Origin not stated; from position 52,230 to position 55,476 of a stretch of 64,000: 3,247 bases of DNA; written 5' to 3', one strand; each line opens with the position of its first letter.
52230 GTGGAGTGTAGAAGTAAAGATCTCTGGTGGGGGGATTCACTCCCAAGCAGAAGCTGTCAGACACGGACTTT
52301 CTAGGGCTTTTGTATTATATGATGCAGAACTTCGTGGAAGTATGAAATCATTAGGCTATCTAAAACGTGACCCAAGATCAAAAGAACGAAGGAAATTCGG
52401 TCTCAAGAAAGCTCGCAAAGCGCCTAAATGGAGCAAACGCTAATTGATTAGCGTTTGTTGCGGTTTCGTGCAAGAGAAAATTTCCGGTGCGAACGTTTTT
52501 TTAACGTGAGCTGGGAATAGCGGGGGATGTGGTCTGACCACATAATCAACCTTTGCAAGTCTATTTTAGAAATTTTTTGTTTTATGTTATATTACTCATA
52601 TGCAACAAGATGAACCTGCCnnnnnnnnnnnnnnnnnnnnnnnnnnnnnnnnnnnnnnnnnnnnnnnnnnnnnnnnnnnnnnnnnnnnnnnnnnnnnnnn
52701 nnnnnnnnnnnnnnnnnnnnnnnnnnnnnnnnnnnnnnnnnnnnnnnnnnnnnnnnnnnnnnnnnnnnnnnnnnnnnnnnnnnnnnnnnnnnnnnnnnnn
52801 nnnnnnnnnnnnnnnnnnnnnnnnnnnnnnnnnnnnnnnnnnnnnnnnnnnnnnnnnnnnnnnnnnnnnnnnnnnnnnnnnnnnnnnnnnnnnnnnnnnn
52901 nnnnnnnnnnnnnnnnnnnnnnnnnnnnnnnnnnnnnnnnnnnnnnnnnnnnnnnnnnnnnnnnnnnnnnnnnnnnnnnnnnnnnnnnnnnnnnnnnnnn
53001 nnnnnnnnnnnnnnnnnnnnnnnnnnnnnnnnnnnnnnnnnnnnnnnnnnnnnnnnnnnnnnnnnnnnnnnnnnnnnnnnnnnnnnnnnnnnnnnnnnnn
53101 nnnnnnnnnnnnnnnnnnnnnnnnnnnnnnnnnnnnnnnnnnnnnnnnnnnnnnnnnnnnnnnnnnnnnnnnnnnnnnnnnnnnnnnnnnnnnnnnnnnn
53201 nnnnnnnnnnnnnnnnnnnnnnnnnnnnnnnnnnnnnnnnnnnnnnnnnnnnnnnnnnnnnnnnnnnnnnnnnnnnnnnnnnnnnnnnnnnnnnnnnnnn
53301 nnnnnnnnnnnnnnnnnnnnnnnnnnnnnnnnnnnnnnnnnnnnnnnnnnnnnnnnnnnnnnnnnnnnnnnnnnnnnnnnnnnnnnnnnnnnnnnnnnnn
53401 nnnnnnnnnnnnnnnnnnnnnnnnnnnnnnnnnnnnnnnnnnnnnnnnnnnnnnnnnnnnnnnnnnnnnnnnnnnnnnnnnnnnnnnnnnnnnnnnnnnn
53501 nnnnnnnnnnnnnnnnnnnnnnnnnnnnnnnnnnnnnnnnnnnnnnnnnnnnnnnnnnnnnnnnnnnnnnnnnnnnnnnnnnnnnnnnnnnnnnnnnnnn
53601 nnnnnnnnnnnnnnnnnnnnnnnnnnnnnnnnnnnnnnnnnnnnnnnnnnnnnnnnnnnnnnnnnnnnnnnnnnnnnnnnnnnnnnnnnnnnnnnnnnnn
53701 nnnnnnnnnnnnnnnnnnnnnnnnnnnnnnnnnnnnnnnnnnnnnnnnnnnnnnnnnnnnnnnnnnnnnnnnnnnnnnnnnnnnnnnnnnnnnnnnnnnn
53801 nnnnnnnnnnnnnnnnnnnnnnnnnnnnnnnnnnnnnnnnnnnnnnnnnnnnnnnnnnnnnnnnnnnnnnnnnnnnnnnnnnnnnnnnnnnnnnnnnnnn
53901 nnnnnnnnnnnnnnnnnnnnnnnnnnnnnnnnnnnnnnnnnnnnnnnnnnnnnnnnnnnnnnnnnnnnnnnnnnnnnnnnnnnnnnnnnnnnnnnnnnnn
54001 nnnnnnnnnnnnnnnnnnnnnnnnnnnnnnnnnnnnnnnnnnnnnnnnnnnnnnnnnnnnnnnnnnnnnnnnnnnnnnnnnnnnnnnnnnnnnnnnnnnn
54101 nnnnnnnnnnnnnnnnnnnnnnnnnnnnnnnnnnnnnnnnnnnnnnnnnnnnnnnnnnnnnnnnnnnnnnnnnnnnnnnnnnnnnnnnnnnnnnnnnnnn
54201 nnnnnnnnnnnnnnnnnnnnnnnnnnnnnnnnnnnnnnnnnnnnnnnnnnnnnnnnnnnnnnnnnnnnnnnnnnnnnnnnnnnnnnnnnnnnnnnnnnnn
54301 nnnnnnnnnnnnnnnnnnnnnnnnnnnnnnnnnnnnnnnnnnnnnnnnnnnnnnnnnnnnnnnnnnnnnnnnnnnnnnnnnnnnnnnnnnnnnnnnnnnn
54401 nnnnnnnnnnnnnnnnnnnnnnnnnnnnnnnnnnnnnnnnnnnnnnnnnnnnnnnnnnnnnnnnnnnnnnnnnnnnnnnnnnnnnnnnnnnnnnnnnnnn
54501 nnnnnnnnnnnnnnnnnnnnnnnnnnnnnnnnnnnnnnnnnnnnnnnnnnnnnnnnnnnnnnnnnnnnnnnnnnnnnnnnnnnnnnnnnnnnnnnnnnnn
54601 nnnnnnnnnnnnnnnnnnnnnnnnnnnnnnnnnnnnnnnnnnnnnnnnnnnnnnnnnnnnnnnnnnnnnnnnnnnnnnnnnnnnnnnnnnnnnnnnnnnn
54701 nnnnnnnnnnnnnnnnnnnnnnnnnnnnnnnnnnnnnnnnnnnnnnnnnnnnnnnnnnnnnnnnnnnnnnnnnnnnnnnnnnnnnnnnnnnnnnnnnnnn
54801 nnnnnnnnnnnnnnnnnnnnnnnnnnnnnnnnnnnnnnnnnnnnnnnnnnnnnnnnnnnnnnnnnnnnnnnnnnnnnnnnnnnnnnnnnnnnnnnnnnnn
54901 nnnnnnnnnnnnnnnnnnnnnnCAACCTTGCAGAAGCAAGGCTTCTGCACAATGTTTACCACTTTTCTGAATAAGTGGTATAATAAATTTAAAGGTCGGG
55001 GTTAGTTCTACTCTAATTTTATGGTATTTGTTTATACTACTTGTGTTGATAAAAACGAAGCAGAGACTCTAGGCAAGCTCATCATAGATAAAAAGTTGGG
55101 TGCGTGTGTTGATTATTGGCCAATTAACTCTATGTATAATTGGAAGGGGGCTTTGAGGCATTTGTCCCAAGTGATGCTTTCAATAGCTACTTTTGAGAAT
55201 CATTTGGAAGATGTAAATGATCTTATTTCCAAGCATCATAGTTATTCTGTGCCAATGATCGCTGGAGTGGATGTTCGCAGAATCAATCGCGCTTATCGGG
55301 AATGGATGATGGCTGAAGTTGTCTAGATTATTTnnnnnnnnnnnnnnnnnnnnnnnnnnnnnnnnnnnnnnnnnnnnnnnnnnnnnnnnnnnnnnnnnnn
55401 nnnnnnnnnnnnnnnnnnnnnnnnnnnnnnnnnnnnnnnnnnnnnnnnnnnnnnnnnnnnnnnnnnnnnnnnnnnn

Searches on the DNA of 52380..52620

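Call 38: search_rna_families(source=window, start=52380, end=52620, threshold=evalue, max_evalue=10, show_alignments=2)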
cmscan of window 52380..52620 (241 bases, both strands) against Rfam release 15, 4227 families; matches with E-value up to 10: 1.
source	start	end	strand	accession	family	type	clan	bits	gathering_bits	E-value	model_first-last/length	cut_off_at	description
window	52556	52585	-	RF01726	SAM-II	Cis-reg; riboswitch;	-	14.1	44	3.5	1-60/60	no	SAM-II riboswitch aptamer (SAM-II long loop)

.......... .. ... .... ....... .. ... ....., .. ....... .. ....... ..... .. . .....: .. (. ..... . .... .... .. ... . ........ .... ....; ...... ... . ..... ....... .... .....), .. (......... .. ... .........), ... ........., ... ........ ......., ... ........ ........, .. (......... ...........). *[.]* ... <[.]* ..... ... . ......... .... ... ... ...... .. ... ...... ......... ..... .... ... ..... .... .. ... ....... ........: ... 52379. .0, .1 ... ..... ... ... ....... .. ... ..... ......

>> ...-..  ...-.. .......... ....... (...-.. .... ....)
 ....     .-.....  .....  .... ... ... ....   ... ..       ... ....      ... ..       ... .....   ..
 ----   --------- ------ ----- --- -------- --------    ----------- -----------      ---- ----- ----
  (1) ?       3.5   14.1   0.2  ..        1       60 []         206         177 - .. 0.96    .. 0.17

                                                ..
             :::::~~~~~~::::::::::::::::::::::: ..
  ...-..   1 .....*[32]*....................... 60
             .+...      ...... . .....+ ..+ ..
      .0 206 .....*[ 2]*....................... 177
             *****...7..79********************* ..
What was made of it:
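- Tried and rejected: Nothing credible (call 38).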

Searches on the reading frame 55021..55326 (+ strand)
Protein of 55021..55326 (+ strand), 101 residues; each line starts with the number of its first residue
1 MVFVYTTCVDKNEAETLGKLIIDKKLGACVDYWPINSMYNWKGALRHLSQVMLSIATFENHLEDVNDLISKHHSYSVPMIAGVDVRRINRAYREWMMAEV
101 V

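Call 6: search_protein_families(library=pfam, proteins=[window:55021-55326:+], max_evalue=0.01)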
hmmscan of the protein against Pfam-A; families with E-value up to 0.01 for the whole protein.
window:55021-55326:+ (101 aa): 1 family
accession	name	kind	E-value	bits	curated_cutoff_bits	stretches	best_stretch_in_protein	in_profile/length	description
PF03091.20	CutA1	-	5.6e-25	87.5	22.4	1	3-98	2-98/99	CutA1 divalent ion tolerance protein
